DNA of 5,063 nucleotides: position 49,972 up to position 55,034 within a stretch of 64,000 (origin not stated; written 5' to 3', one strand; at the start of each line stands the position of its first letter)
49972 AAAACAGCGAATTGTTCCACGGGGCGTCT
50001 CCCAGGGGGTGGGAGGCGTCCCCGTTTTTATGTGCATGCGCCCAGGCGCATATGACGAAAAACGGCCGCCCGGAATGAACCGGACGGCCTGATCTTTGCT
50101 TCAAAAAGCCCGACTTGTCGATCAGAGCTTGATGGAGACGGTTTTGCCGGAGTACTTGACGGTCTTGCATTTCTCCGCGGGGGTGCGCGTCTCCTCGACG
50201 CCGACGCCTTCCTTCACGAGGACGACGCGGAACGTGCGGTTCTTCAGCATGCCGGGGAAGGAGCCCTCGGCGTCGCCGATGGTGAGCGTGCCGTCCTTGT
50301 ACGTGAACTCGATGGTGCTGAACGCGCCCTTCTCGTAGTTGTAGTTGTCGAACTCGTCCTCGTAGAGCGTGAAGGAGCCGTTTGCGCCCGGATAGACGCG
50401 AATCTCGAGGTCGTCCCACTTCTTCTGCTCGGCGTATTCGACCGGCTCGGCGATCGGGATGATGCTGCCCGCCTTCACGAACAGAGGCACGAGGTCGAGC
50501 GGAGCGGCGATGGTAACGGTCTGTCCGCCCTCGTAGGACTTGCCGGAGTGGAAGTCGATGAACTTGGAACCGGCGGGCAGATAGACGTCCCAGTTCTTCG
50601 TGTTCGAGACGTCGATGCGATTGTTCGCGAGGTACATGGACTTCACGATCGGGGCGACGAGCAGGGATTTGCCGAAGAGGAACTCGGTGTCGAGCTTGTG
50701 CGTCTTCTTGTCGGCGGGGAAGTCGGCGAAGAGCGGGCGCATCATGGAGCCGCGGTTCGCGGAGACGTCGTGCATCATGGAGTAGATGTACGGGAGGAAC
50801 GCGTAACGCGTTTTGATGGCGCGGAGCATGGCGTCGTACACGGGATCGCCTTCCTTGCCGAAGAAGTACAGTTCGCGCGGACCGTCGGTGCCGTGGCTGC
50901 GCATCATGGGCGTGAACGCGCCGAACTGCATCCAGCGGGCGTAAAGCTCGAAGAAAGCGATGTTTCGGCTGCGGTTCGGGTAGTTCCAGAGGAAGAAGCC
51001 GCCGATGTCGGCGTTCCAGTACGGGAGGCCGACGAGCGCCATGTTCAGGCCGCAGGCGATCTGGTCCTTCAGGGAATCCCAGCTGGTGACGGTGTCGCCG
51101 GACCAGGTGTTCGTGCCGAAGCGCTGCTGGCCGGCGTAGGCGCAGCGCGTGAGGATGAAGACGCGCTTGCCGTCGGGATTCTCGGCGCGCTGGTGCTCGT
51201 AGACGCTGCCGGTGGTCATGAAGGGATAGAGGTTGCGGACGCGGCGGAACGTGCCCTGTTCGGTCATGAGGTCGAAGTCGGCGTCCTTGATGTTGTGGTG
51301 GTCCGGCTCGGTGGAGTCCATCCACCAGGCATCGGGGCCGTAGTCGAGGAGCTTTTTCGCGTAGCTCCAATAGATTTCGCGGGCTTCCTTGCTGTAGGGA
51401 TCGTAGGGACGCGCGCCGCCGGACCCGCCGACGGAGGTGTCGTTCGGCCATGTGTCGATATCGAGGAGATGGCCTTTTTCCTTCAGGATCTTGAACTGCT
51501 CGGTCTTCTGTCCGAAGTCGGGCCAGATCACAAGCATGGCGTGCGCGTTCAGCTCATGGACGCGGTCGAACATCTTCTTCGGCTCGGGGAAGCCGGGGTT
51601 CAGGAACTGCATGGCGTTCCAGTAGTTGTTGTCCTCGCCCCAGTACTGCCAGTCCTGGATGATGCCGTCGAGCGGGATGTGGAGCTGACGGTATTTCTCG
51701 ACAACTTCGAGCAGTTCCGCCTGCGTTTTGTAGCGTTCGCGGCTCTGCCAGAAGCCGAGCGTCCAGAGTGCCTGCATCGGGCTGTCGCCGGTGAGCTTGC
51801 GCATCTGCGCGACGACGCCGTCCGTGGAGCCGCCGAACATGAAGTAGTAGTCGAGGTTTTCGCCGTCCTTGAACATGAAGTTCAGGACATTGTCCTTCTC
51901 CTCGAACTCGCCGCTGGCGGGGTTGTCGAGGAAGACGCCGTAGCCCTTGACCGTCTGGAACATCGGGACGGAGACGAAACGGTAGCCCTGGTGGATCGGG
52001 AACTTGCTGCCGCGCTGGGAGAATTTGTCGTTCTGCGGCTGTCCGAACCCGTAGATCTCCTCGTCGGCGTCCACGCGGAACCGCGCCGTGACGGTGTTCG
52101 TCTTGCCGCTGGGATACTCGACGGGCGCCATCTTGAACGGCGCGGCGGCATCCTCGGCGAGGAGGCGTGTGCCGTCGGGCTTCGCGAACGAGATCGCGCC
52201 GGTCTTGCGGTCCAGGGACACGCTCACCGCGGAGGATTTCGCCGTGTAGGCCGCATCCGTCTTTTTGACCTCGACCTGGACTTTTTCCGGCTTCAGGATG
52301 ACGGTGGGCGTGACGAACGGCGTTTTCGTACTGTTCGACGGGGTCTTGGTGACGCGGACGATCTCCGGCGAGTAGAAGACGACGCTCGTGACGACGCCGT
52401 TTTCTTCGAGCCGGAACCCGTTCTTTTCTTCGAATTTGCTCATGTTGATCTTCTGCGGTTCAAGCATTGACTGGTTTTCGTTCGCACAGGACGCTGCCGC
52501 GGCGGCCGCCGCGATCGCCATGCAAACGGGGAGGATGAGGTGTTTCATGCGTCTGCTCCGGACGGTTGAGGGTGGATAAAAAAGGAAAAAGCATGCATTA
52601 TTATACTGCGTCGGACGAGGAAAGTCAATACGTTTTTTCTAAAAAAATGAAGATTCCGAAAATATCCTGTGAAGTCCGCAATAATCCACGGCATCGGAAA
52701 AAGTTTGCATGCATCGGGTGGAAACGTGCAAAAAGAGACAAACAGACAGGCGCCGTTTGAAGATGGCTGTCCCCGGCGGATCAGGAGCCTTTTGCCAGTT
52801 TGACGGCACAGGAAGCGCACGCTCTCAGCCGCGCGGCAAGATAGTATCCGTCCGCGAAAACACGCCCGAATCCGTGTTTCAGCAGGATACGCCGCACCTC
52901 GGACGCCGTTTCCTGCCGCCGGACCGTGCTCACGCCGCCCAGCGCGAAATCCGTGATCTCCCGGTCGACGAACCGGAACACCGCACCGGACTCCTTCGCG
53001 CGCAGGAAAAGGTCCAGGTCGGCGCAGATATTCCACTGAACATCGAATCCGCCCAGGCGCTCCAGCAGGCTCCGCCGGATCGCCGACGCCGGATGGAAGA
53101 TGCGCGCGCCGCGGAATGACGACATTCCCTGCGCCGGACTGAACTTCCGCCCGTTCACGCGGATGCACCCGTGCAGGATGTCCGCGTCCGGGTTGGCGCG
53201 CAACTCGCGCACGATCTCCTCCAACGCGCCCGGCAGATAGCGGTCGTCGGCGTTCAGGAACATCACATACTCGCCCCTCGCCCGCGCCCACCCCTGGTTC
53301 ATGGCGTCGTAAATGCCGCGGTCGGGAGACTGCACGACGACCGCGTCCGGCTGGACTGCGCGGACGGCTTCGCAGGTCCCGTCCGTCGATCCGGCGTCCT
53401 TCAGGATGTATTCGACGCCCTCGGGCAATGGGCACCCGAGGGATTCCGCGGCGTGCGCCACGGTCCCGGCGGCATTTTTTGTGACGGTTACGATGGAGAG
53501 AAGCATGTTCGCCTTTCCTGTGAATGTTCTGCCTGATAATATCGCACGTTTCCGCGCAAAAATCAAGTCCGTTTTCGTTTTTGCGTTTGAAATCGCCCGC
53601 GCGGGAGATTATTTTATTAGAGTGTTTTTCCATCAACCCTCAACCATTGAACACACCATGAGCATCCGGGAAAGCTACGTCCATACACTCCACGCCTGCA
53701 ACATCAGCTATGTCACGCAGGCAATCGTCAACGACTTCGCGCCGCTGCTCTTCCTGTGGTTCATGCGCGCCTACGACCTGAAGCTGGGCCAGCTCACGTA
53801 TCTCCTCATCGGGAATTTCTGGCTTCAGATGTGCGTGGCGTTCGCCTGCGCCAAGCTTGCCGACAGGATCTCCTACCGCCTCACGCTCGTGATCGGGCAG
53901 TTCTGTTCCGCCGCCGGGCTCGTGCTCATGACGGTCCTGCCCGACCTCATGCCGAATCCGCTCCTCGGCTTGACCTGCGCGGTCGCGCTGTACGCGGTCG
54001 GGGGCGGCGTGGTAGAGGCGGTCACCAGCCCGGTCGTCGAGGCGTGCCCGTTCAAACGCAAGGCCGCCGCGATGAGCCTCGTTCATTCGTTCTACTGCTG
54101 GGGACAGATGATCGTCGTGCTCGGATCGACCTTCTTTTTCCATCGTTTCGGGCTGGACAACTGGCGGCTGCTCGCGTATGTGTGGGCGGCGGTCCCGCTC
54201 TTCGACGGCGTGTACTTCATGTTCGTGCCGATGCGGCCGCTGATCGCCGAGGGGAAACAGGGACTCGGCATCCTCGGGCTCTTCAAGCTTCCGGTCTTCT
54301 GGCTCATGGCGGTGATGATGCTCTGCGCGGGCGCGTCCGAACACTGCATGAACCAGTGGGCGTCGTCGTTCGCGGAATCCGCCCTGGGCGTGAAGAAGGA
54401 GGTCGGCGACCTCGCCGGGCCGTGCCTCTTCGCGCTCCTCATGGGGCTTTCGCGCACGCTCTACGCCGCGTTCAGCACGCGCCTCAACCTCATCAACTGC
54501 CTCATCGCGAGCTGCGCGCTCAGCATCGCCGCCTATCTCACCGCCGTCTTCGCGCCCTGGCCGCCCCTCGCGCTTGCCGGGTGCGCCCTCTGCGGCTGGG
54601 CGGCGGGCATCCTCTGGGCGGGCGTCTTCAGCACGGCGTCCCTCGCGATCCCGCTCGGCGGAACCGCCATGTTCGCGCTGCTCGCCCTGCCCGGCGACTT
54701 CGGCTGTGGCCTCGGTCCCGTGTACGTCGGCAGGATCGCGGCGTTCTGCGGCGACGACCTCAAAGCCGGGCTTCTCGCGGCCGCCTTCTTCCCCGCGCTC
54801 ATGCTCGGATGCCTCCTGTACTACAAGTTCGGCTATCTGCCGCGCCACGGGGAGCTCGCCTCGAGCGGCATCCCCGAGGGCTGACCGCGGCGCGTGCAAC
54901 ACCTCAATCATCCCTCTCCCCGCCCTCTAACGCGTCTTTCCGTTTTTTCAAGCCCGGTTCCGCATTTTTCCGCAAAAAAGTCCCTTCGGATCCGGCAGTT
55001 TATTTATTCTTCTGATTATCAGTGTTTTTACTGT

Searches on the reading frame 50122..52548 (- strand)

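Call 15: search_protein_families(library=pfam, proteins=[window:50122-52548:-])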
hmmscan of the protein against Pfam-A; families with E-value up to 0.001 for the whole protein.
window:50122-52548:- (808 aa): 4 families
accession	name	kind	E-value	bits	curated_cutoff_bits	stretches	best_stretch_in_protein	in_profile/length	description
PF01055.32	Glyco_hydro_31_2nd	-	2.1e-88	297.3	23.5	1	257-591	2-328/328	Glycosyl hydrolases family 31 TIM-barrel domain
PF21365.3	Glyco_hydro_31_3rd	-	5.4e-25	88.1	24.4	1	601-697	3-87/87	Glycosyl hydrolase family 31 C-terminal domain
PF17137.9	DUF5110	-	1.1e-23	83.4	27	1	714-778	2-69/71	Domain of unknown function (DUF5110)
PF13802.12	Gal_mutarotas_2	-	2.1e-14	54.6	27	1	55-216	3-184/184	Glycosyl hydrolase 31 N-terminal galactose mutarotase-like domain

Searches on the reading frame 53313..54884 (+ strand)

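Call 15: search_protein_families(library=pfam, proteins=[window:53313-54884:+])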
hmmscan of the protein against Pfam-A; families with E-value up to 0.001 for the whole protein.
window:53313-54884:+ (523 aa): 1 family
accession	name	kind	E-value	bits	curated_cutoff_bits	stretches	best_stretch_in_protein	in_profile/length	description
PF07690.21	MFS_1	-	3.7e-19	69.3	33.4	1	142-469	15-347/347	Major Facilitator Superfamily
